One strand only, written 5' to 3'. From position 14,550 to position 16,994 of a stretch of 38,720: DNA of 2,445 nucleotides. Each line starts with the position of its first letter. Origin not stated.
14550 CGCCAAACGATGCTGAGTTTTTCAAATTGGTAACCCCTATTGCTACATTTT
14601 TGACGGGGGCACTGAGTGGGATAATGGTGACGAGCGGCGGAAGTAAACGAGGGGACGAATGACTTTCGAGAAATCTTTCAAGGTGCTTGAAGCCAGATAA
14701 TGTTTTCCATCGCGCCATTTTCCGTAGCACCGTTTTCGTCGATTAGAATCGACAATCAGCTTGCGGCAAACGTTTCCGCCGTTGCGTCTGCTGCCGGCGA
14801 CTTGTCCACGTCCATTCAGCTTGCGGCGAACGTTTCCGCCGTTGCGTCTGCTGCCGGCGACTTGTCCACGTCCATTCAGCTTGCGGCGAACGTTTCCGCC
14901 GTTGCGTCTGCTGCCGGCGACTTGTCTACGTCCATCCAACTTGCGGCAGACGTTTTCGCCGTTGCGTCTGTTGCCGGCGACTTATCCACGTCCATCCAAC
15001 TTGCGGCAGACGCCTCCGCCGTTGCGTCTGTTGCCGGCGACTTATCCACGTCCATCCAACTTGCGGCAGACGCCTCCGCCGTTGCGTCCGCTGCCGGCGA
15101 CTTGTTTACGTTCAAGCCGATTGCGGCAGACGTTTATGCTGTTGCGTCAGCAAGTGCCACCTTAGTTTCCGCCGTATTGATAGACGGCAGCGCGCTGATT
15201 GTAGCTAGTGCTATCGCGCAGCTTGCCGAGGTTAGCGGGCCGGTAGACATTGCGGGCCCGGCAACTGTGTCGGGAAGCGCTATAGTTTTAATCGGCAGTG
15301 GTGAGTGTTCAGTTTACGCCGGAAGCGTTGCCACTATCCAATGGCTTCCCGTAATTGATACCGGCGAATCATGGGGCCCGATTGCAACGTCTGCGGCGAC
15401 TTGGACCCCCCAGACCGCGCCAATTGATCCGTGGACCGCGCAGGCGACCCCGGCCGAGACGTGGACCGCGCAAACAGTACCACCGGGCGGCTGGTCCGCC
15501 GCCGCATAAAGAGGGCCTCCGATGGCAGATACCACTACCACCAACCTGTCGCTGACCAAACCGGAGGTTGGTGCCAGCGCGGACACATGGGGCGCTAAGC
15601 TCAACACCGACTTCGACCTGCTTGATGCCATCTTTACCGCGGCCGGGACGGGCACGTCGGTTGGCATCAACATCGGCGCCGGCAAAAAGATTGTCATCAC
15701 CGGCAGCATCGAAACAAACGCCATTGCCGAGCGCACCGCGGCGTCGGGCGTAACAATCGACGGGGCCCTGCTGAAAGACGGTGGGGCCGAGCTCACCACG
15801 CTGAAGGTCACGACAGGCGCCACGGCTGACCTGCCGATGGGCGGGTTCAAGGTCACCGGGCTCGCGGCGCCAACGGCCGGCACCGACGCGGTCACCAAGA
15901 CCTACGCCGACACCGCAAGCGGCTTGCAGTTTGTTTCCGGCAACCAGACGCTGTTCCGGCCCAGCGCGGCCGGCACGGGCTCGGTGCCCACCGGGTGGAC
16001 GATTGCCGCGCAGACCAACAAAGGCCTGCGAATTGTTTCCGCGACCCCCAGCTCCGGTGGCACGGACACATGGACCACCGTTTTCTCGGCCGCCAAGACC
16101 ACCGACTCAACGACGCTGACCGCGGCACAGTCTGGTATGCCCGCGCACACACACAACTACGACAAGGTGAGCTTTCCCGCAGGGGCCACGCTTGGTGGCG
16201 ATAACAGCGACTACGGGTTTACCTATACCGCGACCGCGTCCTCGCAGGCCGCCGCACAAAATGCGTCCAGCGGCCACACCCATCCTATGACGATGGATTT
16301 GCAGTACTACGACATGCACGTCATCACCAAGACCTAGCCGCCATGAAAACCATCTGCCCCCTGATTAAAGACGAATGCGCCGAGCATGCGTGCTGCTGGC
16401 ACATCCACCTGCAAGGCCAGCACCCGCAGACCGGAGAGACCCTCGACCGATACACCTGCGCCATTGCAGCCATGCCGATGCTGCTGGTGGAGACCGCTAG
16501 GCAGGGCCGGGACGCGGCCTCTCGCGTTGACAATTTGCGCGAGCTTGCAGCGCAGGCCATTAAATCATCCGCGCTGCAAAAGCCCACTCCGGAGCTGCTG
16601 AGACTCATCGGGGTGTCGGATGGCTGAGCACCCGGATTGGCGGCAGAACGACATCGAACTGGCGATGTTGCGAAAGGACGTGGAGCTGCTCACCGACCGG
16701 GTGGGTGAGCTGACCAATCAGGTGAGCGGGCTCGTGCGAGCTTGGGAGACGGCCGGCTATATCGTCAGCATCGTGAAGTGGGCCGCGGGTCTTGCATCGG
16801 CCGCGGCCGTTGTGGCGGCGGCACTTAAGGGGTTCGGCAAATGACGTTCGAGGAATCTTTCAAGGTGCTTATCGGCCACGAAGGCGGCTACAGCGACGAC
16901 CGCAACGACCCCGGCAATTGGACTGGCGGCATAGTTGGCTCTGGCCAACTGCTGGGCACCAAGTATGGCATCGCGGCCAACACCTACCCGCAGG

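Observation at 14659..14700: A 30-bp endolysin 5' remnant marks insertion of a 2.2-kb tail-fibre cassette into a holin-endolysin pair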

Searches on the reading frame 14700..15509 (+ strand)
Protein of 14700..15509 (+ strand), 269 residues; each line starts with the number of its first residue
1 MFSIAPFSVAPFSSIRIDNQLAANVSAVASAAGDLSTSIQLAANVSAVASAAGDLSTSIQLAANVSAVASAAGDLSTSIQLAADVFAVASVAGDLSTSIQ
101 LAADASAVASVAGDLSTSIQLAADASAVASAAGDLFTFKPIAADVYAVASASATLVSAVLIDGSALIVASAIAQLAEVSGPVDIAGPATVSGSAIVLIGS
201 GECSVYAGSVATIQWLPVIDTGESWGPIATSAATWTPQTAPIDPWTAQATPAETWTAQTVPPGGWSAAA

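Call 5: search_protein_families(library=phrogs, proteins=[window:14700-15509:+], max_evalue=0.01)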
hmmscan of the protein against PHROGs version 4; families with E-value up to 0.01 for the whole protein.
window:14700-15509:+ (269 aa): 0 families

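Call 6: search_protein_families(library=pfam, proteins=[window:14700-15509:+], max_evalue=0.01)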
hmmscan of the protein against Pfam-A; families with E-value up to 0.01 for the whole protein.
window:14700-15509:+ (269 aa): 0 families

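Call 21: find_related_loci(query=window:14700-15509:+, collection=viral_contigs, flank=10000)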
Query window:14700-15509:+ (269 aa) in viral_contigs; peptide patterns used: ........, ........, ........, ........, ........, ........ (x = any residue, [..] = any of these).
11 stretches matched a pattern; 1 encode a relative of the query (tblastn E <= 1e-3); 1 distinct loci.
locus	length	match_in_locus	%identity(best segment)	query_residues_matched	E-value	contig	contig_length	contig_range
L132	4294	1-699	85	12-269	3e-93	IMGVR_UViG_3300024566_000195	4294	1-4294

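Call 24: find_homologous_proteins(query=window:14700-15509:+)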
Query window:14700-15509:+ (269 aa): 1 proteins with E <= 0.001 among 3879 candidates.
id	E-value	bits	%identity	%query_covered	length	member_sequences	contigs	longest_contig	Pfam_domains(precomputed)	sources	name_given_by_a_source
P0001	8.5e-8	51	30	48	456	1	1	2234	-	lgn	-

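Call 67: search_protein_families(library=ncbifam, proteins=[window:14700-15509:+], max_evalue=0.01)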
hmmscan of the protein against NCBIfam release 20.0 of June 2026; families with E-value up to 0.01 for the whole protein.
window:14700-15509:+ (269 aa): 0 families

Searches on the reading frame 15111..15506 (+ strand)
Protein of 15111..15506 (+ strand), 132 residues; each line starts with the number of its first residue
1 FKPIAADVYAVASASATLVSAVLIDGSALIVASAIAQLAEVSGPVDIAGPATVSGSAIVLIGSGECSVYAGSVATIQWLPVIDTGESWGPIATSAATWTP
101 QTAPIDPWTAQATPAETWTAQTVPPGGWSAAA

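Call 39: find_homologous_proteins(query=window:15111-15506:+, max_evalue=0.001)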
Query seq(132 aa): 130 candidates shared short words with the query, none scored E <= 0.001.
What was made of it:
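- Tried and rejected: The full-length query gave one weak hit and the C-terminal domain gave none (calls 24, 39).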

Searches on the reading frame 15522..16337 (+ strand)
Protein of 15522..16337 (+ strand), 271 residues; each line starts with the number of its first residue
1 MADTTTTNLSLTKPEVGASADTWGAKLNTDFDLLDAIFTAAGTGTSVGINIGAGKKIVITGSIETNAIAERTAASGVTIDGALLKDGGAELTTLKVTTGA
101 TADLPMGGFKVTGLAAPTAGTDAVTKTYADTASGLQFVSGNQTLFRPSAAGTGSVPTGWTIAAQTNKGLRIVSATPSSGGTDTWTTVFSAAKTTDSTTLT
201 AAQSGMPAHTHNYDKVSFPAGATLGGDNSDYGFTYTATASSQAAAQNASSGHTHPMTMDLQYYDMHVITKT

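Call 5: search_protein_families(library=phrogs, proteins=[window:15522-16337:+], max_evalue=0.01)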
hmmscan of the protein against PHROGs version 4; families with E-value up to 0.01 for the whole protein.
window:15522-16337:+ (271 aa): 0 families

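Call 6: search_protein_families(library=pfam, proteins=[window:15522-16337:+], max_evalue=0.01)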
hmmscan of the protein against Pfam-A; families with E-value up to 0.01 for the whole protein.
window:15522-16337:+ (271 aa): 0 families

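Call 16: find_related_loci(query=window:15522-16337:+, collection=viral_contigs, flank=8000)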
Query window:15522-16337:+ (271 aa) in viral_contigs; peptide patterns used: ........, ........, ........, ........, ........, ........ (x = any residue, [..] = any of these).
104 stretches matched a pattern; 67 encode a relative of the query (tblastn E <= 1e-3); 67 distinct loci.
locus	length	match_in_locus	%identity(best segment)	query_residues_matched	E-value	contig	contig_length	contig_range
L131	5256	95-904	92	1-271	3e-160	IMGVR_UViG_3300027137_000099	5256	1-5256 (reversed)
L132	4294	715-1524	92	1-271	3e-162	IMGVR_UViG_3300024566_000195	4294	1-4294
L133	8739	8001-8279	67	1-87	3e-34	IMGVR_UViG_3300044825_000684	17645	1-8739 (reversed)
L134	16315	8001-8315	58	1-87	1e-31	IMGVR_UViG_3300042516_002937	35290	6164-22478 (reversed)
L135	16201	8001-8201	73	1-67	2e-25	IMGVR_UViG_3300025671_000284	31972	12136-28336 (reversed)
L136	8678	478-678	73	1-67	1e-25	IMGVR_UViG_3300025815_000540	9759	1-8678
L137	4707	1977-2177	73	1-67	1e-25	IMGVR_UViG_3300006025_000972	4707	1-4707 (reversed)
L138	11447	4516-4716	73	1-67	2e-25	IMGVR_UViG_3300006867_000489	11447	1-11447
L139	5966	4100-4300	73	1-67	1e-25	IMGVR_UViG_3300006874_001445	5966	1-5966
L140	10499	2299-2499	73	1-67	2e-25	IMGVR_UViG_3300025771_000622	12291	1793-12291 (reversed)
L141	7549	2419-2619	73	1-67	1e-25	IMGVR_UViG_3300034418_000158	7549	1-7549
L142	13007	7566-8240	37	1-209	3e-24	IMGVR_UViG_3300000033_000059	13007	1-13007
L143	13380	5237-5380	71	1-48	1e-13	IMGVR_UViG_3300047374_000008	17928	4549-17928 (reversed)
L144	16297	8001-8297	48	1-101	2e-13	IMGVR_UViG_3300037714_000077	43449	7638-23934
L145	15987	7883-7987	83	1-35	3e-13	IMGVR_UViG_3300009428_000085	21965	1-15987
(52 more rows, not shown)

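Call 26: find_encoding_contigs(protein=window:15522-16337:+, flank=10000, max_places=10)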
Protein window:15522-16337:+ (271 aa): 7 contigs read that carry it; 4 places shown.
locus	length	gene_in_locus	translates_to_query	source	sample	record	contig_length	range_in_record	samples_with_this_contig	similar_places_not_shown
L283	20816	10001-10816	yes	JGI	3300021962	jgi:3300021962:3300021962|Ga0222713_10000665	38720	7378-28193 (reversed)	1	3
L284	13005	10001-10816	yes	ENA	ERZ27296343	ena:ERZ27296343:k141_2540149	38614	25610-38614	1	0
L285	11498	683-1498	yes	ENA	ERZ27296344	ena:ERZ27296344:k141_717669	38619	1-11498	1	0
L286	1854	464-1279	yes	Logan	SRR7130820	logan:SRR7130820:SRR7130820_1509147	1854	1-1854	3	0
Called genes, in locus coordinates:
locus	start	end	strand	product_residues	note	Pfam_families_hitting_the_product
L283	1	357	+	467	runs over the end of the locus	PF03237:Terminase_6N (faint), PF05127:NAT10_TcmA_helicase (faint)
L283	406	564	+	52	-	PF20106:DUF6496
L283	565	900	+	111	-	-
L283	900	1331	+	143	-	-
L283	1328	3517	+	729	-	PF23899:SU10_portal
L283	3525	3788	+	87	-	-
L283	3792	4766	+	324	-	-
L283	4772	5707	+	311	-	PF17236:SU10_MCP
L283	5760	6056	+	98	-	-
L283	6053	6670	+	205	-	PF24175:SU10_adaptor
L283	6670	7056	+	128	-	PF23140:Gp80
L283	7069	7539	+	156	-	PF23140:Gp80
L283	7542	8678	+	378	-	-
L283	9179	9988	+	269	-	-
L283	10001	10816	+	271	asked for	-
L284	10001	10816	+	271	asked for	-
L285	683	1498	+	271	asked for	-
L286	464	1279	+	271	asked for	-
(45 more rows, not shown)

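Call 36: find_homologous_proteins(query=window:15522-16337:+, max_evalue=1e-20)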
Query window:15522-16337:+ (271 aa): 101 proteins with E <= 1e-20 among 8000 candidates.
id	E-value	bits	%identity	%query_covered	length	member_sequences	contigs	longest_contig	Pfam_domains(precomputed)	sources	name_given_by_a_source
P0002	1.2e-155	534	93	100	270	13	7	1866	-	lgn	-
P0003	1.0e-139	482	84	100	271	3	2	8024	-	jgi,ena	jgi:hypothetical protein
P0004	8.2e-71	256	74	61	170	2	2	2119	-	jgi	jgi:hypothetical protein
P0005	1.8e-69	252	51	100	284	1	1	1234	-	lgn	-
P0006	4.0e-43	166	67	37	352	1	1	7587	-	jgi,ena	-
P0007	9.3e-38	148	43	78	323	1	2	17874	-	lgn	-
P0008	2.8e-37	147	52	62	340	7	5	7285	-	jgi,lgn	jgi:hypothetical protein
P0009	9.4e-37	145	58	37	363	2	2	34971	-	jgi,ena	jgi:hypothetical protein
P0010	6.7e-33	132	51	37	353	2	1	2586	-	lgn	-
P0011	1.0e-32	132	60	37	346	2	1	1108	-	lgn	-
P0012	1.5e-31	128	41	73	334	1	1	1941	-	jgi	jgi:hypothetical protein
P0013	1.1e-30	125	46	71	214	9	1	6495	-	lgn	-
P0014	2.2e-30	124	45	71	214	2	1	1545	-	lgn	-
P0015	1.4e-29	121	35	99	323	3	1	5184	-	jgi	-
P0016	1.9e-29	121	43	56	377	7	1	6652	-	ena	-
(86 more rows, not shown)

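Call 37: find_encoding_contigs(protein=P0003, flank=10000, max_places=6)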
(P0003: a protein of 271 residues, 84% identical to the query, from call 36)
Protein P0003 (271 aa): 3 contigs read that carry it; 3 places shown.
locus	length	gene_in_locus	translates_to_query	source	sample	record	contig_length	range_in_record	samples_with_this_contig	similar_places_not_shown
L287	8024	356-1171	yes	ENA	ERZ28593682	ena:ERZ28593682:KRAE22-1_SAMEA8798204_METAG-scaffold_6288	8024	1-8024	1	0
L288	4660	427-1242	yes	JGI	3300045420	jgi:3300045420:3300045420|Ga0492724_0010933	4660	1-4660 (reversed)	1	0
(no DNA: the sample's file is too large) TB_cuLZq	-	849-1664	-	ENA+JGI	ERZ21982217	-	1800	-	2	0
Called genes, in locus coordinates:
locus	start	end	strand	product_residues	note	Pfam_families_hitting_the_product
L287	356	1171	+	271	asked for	-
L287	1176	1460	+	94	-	-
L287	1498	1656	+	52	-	-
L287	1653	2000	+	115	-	PF13539:Peptidase_M15_4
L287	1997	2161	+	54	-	-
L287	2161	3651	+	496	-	-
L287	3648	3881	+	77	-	-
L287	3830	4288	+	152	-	-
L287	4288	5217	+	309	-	-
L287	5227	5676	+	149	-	-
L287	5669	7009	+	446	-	-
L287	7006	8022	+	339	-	?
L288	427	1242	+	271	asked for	-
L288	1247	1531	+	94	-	-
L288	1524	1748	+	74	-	-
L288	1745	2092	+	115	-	PF13539:Peptidase_M15_4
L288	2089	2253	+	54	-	-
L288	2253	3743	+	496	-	-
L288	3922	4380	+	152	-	-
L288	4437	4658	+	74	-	?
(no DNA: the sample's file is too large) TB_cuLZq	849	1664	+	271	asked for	-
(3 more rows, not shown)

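Call 38: find_encoding_contigs(protein=P0002, flank=10000, max_places=8)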
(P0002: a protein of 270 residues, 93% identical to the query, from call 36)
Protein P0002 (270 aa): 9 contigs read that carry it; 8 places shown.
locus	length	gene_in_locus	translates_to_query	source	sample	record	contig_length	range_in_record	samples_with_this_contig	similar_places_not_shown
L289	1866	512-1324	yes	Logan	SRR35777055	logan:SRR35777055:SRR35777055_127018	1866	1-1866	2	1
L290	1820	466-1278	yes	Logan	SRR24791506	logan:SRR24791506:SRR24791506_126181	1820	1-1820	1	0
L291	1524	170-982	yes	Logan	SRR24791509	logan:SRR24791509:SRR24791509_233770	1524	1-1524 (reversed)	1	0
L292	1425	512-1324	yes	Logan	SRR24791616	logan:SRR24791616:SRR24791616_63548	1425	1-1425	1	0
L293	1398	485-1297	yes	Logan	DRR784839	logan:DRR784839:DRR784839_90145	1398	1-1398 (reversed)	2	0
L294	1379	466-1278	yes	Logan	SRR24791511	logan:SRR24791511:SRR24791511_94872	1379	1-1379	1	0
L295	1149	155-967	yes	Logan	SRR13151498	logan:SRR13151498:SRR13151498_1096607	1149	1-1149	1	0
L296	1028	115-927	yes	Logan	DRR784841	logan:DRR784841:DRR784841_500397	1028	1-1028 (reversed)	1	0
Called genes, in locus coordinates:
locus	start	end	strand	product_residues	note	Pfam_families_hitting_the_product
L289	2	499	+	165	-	?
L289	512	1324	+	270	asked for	-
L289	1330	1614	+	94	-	-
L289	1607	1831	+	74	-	-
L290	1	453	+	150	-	?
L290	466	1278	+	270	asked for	-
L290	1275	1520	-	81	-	-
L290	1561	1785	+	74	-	-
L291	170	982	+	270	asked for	-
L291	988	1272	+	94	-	-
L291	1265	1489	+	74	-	-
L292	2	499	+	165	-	?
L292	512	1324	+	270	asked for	-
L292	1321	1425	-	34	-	?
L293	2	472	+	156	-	?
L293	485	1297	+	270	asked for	-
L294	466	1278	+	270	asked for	-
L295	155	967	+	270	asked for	-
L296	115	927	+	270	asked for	-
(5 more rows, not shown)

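Call 55: search_protein_families(library=phrogs, proteins=[L131:1414-1632:+], max_evalue=0.01)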
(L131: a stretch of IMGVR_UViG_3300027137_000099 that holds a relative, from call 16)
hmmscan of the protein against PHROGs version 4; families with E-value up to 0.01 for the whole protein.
L131:1414-1632:+ (72 aa): 0 families

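Call 67: search_protein_families(library=ncbifam, proteins=[window:15522-16337:+], max_evalue=0.01)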
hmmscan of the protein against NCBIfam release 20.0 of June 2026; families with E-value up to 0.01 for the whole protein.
window:15522-16337:+ (271 aa): 0 families

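Call 69: search_protein_families(library=pfam, proteins=[L287:1653-2000:+], max_evalue=0.01)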
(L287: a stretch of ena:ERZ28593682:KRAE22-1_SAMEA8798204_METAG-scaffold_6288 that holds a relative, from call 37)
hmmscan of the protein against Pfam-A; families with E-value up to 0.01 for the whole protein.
L287:1653-2000:+ (115 aa): 1 family
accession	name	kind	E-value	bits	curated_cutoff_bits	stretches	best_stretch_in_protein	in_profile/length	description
PF13539.11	Peptidase_M15_4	-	3.7e-08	34.3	25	1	51-108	5-69/70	D-alanyl-D-alanine carboxypeptidase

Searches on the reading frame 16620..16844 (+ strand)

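Call 5: search_protein_families(library=phrogs, proteins=[window:16620-16844:+], max_evalue=0.01)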
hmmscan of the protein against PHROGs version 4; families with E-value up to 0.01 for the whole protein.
window:16620-16844:+ (74 aa): 0 families

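Call 6: search_protein_families(library=pfam, proteins=[window:16620-16844:+], max_evalue=0.01)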
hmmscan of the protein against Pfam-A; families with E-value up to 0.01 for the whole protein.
window:16620-16844:+ (74 aa): 1 family
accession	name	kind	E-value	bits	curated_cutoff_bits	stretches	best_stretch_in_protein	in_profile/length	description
PF14590.12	DUF4447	-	0.0029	17.9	27.2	1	10-45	8-43/166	Domain of unknown function (DUF4447)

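Call 67: search_protein_families(library=ncbifam, proteins=[window:16620-16844:+], max_evalue=0.01)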
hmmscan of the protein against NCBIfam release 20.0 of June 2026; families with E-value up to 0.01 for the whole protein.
window:16620-16844:+ (74 aa): 0 families
